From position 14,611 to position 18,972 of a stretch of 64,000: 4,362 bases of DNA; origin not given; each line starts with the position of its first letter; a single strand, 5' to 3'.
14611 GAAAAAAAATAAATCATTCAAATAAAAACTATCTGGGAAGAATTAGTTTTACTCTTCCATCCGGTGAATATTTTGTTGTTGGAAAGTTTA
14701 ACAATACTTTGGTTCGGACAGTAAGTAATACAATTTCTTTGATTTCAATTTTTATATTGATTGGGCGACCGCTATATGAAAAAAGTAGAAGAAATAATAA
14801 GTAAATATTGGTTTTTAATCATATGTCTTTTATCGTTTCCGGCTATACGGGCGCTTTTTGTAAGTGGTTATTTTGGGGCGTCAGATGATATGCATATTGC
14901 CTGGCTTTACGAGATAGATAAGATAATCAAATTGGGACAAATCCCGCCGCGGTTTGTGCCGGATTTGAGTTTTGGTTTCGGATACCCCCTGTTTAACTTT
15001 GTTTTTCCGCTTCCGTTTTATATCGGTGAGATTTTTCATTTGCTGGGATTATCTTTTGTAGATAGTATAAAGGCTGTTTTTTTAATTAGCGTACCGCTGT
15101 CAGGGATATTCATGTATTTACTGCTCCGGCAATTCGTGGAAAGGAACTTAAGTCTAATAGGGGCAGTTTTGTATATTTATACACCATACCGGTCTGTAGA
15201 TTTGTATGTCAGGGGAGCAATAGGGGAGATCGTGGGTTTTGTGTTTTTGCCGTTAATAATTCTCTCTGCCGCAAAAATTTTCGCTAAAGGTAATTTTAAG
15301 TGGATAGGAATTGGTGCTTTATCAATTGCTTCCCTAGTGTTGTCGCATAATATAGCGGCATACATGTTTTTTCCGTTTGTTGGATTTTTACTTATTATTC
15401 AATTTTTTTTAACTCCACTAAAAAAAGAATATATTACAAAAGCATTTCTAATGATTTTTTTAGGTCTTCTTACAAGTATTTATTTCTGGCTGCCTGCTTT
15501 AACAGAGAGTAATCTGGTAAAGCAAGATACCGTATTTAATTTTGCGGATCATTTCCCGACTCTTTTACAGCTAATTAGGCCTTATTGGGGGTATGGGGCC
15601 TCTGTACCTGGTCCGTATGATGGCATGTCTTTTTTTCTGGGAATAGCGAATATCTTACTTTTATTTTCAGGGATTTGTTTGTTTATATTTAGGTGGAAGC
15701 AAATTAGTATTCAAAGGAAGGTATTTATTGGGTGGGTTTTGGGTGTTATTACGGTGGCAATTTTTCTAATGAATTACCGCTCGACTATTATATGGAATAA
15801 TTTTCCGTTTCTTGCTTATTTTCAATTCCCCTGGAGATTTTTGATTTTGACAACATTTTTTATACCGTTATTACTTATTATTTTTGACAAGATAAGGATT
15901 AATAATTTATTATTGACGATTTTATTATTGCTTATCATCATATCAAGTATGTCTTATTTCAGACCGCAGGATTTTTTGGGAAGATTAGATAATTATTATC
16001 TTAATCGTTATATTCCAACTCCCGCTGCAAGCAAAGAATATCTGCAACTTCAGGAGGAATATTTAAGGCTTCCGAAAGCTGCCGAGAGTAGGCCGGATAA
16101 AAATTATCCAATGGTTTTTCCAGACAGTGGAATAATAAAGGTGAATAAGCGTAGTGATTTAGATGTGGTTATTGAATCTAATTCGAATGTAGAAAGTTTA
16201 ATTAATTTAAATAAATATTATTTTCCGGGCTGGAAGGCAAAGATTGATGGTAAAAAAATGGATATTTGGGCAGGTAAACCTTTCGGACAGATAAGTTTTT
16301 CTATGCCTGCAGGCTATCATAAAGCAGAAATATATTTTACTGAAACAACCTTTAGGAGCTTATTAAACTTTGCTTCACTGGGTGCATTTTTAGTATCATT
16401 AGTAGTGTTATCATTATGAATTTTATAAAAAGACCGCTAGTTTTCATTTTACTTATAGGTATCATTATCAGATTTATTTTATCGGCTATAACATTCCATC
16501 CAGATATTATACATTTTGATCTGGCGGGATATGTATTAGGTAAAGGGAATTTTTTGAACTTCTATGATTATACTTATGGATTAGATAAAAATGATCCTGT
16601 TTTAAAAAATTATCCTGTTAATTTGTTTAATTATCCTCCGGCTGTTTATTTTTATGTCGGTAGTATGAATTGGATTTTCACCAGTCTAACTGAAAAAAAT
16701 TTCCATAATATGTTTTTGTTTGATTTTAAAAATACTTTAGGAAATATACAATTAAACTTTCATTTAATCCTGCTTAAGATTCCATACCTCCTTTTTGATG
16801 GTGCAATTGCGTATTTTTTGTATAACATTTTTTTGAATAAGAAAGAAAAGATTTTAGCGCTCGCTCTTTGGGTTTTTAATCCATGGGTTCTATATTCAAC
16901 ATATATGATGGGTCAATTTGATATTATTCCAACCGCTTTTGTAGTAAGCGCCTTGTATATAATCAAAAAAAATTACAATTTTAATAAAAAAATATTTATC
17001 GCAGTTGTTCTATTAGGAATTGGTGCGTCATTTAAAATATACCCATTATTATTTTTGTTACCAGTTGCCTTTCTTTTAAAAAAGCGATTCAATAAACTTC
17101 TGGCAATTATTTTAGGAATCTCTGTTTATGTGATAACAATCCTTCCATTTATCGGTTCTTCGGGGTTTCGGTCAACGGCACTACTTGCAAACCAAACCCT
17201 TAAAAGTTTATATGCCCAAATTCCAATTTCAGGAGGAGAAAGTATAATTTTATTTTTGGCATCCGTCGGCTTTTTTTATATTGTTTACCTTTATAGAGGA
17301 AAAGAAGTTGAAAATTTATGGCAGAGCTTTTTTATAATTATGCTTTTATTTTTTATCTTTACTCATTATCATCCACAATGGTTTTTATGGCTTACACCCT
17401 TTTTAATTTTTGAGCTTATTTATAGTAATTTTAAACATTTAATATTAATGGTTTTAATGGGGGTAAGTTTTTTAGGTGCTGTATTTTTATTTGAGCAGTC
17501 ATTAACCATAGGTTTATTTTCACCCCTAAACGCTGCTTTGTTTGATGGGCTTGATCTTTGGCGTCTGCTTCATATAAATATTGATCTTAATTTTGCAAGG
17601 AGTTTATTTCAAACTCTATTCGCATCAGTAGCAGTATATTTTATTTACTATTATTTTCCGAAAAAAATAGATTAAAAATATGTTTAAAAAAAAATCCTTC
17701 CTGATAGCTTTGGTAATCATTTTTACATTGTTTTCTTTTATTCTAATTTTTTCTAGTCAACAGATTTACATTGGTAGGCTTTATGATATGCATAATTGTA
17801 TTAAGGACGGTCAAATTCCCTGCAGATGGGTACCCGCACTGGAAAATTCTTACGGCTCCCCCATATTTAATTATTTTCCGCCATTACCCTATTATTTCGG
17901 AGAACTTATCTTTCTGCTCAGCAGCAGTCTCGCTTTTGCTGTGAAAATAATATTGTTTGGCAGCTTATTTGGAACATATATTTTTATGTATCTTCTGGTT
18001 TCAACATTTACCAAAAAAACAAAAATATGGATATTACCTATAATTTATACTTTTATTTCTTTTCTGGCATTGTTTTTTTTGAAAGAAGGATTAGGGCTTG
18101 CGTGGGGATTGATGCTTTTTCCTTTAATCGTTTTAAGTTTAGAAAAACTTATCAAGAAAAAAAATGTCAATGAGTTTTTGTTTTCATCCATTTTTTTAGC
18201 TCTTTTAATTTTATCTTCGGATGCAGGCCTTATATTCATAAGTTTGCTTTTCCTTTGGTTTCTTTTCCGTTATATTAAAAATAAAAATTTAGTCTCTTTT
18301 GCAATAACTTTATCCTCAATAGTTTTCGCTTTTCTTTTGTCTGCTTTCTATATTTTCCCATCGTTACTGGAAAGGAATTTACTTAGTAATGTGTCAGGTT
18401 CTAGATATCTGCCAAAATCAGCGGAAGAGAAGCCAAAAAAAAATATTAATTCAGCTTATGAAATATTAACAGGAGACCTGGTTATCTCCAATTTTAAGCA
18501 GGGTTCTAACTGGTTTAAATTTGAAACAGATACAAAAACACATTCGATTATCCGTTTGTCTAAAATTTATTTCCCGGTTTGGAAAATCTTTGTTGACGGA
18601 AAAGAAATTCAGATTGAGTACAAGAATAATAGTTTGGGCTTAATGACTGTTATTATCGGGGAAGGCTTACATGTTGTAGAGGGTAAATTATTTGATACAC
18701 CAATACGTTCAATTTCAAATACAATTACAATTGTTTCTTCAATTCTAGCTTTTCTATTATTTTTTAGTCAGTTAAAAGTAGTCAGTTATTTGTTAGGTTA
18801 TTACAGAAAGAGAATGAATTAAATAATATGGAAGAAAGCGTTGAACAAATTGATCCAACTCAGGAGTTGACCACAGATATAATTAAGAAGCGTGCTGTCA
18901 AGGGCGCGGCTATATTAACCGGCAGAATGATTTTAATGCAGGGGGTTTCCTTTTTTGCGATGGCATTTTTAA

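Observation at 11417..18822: Four tandem paralogs of an unassigned GT-C-like family (DD ... C-x8-CRWVPD ... YGYP ... YVRGA-E ... C-terminal FPGW-x-DGK domain) with a co-varying cysteine pair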

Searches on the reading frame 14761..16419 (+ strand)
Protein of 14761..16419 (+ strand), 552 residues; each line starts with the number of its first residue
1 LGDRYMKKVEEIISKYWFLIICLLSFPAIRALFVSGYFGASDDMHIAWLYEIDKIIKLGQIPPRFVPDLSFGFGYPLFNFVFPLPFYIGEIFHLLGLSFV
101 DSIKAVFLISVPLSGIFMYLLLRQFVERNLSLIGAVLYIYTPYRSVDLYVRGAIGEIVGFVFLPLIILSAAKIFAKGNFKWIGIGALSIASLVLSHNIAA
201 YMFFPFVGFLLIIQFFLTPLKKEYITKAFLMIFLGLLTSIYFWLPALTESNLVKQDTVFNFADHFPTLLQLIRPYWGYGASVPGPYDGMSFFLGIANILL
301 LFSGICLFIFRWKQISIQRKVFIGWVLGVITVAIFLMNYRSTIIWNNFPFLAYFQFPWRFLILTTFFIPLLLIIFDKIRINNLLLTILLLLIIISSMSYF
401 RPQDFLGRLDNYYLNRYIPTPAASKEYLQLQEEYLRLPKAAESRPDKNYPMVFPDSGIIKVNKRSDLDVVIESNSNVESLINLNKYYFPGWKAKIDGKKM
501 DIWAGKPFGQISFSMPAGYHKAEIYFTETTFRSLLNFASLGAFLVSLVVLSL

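Call 3: search_protein_families(library=pfam, proteins=[window:14761-16419:+], max_evalue=1)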
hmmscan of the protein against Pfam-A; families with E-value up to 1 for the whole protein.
window:14761-16419:+ (552 aa): 3 families
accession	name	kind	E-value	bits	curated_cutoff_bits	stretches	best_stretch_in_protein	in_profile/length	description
PF10131.15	PTPS_related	-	0.00016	20.7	26.4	1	79-403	2-310/621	6-pyruvoyl-tetrahydropterin synthase related domain; membrane protein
PF13231.12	PMT_2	-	0.00027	21.6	26.1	1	83-234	4-152/160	Dolichyl-phosphate-mannose-protein mannosyltransferase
PF01909.29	NTP_transf_2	-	0.014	16.2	21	1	462-513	29-79/93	Nucleotidyltransferase domain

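Call 4: search_protein_families(library=ncbifam, proteins=[window:14761-16419:+], max_evalue=1)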
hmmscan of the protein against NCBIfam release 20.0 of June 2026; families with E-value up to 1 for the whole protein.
window:14761-16419:+ (552 aa): 0 families

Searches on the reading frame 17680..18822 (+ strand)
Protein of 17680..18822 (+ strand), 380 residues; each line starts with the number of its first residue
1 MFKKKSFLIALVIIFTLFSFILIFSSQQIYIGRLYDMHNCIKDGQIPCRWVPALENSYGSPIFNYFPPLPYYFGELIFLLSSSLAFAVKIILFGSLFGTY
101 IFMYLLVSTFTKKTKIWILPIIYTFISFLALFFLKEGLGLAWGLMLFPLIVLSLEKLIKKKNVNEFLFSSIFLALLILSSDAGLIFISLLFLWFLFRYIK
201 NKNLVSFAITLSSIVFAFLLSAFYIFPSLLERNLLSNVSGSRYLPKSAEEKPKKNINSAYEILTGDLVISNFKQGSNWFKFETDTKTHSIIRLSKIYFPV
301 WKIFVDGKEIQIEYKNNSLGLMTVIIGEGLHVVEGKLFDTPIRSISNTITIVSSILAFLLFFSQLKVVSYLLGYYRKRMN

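Call 3: search_protein_families(library=pfam, proteins=[window:17680-18822:+], max_evalue=1)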
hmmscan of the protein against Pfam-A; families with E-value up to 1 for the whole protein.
window:17680-18822:+ (380 aa): 3 families
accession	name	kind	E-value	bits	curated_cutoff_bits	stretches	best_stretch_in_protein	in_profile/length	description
PF10131.15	PTPS_related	-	3.3e-08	32.9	26.4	1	63-231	1-171/621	6-pyruvoyl-tetrahydropterin synthase related domain; membrane protein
PF04932.20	Wzy_C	-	0.002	18.4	31.7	1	168-227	3-64/149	O-Antigen ligase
PF19529.4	DUF6057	-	0.075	12.3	29.8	1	92-233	77-213/569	Family of unknown function (DUF6057)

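Call 4: search_protein_families(library=ncbifam, proteins=[window:17680-18822:+], max_evalue=1)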
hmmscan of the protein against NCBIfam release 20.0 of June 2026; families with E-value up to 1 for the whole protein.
window:17680-18822:+ (380 aa): 0 families

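Call 42: find_homologous_proteins(query=window:17680-18822:+, max_evalue=1e-10)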
Query window:17680-18822:+ (380 aa): 371 proteins with E <= 1e-10 among 8000 candidates; the best 120 are listed.
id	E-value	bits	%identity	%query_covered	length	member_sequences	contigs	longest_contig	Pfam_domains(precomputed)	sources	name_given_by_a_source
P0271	1.8e-237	806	100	100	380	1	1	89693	PF10131.16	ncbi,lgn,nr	ncbi:MAG: 6-pyruvoyl-tetrahydropterin synthase-related protein [Candidatus Daviesbacteria bacterium]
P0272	6.5e-156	537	66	100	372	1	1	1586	PF10131.16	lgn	-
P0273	2.6e-134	466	57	100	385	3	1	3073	PF10131.16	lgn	-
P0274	2.8e-133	463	59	100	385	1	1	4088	PF10131.16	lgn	-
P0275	2.1e-132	460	59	100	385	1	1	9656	PF10131.16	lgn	-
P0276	1.8e-131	457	58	100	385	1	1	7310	PF10131.16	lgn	-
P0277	5.2e-131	455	58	94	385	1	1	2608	PF10131.16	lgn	-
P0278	5.7e-131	455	57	100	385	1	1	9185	PF10131.16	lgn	-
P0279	2.1e-130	453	57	100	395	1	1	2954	-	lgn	-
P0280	2.9e-130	453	58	94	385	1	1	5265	-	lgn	-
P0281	6.0e-130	452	61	91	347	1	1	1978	PF10131.16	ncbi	-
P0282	7.2e-130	452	56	100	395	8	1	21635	-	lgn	-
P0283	1.8e-129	450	58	95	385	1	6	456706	PF10131.16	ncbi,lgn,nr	ncbi:hypothetical protein HYS96_02250 [Candidatus Daviesbacteria bacterium]|nr:hypothetical protein 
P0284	7.9e-129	448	58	94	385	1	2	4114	PF10131.16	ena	-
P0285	4.9e-127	442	57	96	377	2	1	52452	PF10131.16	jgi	-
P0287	3.1e-125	436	56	93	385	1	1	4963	PF10131.16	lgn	-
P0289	5.7e-123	429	55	94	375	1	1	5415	PF10131.16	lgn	-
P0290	1.8e-122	427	55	94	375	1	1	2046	PF10131.16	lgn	-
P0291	2.1e-122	427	55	94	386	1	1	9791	PF10131.16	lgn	-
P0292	6.8e-122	425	55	97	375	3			PF10131.16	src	-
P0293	9.5e-122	425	54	99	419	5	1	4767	PF10131.16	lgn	-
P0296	7.8e-117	409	52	98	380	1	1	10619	PF10131.16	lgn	-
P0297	1.3e-116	408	53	99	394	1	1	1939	PF10131.16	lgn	-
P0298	2.9e-116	407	55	91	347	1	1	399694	PF10131.16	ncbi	-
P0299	2.3e-114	401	52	100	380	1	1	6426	PF10131.16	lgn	-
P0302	1.1e-98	349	48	100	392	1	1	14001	PF10131.16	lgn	-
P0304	1.4e-94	336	44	61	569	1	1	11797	PF10131.16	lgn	-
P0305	9.7e-93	330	49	47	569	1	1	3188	PF10131.16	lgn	-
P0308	1.2e-90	323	61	36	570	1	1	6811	PF10131.16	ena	-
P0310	1.7e-90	322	41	62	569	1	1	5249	PF10131.16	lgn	-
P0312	4.2e-90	321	48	48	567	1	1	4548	PF10131.16,PF13231.13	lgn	-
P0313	4.5e-90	321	56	39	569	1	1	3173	PF10131.16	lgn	-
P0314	7.2e-90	320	61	36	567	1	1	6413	PF10131.16,PF13231.13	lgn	-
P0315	1.1e-89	319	46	91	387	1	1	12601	PF10131.16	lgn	-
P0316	2.8e-89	318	61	36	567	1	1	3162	PF10131.16,PF13231.13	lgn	-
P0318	1.1e-88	316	59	36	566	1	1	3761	PF10131.16,PF13231.13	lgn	-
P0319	1.7e-88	316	42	62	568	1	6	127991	PF10131.16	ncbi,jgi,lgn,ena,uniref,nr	ncbi:hypothetical protein A3H40_04205 [Candidatus Daviesbacteria bacterium RIFCSPLOWO2_02_FULL_38_15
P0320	2.7e-88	315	44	56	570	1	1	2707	PF10131.16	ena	-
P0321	4.1e-88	314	54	39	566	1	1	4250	PF10131.16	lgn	-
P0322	1.0e-87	313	57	36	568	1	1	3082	PF10131.16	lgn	-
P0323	2.8e-87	312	42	62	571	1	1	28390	PF10131.16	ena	-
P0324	3.6e-87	311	42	54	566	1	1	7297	PF10131.16,PF13231.13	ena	-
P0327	1.3e-86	309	60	36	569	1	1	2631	PF10131.16,PF13231.13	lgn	-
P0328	1.4e-86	309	41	61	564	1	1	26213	PF10131.16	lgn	-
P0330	1.7e-86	309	44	55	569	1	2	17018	PF10131.16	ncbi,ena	-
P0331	3.2e-86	308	41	61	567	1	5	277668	PF10131.16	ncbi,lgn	-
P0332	4.1e-86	308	38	65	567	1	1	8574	PF10131.16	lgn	-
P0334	5.9e-86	307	47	47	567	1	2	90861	PF10131.16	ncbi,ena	-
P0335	6.8e-86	307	46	49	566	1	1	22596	PF10131.16,PF13231.13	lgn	-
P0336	8.5e-86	307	40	60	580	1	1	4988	PF10131.16,PF13231.13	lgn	-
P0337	9.2e-86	307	45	53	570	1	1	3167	PF10131.16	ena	-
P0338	1.2e-85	306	44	48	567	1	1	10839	PF10131.16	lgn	-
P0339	1.2e-85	306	39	62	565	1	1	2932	PF10131.16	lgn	-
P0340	1.4e-85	306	39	61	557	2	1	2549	PF10131.16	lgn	-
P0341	1.7e-85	306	40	61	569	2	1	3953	PF10131.16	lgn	-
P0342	1.8e-85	306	46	49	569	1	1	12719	PF10131.16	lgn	-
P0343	2.0e-85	305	41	65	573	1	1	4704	PF10131.16,PF13231.13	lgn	-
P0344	2.0e-85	305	57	36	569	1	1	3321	PF10131.16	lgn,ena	-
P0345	2.5e-85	305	42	99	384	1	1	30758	PF10131.16,PF13231.13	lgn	-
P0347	2.7e-85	305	44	48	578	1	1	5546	PF10131.16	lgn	-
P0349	4.0e-85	304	41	61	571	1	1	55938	PF10131.16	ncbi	-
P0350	4.2e-85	304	57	36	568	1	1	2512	PF10131.16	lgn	-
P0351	6.3e-85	304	57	36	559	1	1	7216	PF10131.16,PF13231.13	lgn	-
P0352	6.6e-85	304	42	62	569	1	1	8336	PF10131.16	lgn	-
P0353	6.7e-85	304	57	36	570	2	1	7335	PF10131.16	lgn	-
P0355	8.5e-85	303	54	36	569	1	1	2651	PF10131.16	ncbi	-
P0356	1.1e-84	303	58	36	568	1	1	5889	PF10131.16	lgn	-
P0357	1.2e-84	303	42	56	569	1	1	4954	PF10131.16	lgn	-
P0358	1.7e-84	302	55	36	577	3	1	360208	PF10131.16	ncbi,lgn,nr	ncbi:MAG: 6-pyruvoyl-tetrahydropterin synthase-related protein [Candidatus Daviesbacteria bacterium]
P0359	1.8e-84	302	41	61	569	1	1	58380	PF10131.16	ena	-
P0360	1.9e-84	302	41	60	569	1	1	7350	PF10131.16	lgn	-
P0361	1.9e-84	302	58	36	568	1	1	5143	PF10131.16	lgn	-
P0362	2.0e-84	302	52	39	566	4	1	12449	PF10131.16,PF02516.21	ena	-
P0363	2.4e-84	302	41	60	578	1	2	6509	PF10131.16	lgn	-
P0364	2.5e-84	302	50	44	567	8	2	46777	PF10131.16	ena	-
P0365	2.8e-84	302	41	61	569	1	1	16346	PF10131.16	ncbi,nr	ncbi:hypothetical protein KKE78_00370 [Patescibacteria group bacterium]|nr:hypothetical protein [Pat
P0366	3.0e-84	302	57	36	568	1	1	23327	PF10131.16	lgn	-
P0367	3.0e-84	302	39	60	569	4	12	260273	PF10131.16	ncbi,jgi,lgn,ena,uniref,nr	ncbi:hypothetical protein A3D83_01015 [Candidatus Daviesbacteria bacterium RIFCSPHIGHO2_02_FULL_41_1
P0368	3.0e-84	302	56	36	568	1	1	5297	PF10131.16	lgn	-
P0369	3.2e-84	302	40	61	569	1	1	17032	PF10131.16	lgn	-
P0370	3.6e-84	301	40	61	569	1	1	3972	PF10131.16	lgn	-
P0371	5.3e-84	301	36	81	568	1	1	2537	PF10131.16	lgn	-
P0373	6.7e-84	300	39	60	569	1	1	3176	PF10131.16,PF13231.13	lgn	-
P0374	6.7e-84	300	40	60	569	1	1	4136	PF10131.16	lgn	-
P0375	9.4e-84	300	44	53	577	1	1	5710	PF10131.16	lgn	-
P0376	9.8e-84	300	57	36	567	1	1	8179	PF10131.16,PF13231.13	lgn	-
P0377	1.3e-83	300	41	56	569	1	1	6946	PF10131.16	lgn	-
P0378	1.3e-83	299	52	36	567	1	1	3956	PF10131.16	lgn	-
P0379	1.5e-83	299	42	55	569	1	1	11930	PF10131.16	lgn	-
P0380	2.2e-83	299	39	62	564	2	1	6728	PF10131.16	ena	-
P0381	2.2e-83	299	39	61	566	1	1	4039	PF10131.16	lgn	-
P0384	3.9e-83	298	44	49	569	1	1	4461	PF10131.16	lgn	-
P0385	5.7e-83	297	42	63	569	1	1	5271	PF10131.16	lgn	-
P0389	1.0e-82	297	39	62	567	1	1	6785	PF10131.16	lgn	-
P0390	1.2e-82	296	59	36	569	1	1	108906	PF10131.16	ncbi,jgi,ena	-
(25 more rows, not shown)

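Call 55: predict_structure(alignment_id=A3)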
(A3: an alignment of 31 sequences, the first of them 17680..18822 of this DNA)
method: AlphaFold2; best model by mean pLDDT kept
length: 380 residues; sequences in the alignment: 31
mean_pLDDT: 77.9   pTM: 0.76
mean pLDDT of the five models: 77.9, 77.1, 76.0, 75.7, 75.6
residues with pLDDT >= 90: 120; 70-90: 165; 50-70: 51; < 50: 44
segments of 3 or more residues with pLDDT < 50: 51-62, 235-261, 295-297
pLDDT, mean of each block of 10 residues (from residue 1): 81 92 85 83 69 36 63 91 93 94 89 73 94 85 94 92 93 91 83 88 89 94 83 46 32 38 59 74 75 55 83 58 75 78 86 94 86 86
secondary structure, 60 per line:
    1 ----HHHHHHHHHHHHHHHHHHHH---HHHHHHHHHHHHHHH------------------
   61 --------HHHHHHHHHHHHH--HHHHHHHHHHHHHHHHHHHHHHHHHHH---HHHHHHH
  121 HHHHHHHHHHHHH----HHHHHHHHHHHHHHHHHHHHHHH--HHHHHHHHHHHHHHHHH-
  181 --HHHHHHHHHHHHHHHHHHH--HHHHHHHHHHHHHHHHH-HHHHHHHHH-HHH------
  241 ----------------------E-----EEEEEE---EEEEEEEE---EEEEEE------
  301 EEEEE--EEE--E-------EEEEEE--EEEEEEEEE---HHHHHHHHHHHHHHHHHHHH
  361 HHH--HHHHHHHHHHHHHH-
elements in order: H5-24 H28-42 H69-81 H84-110 H114-133 H138-160 H163-179 H183-201 H204-220 H222-230 E269-274 E278-285 E289-294 E301-305 E308-310 E321-326 E329-337 H341-363 H366-379
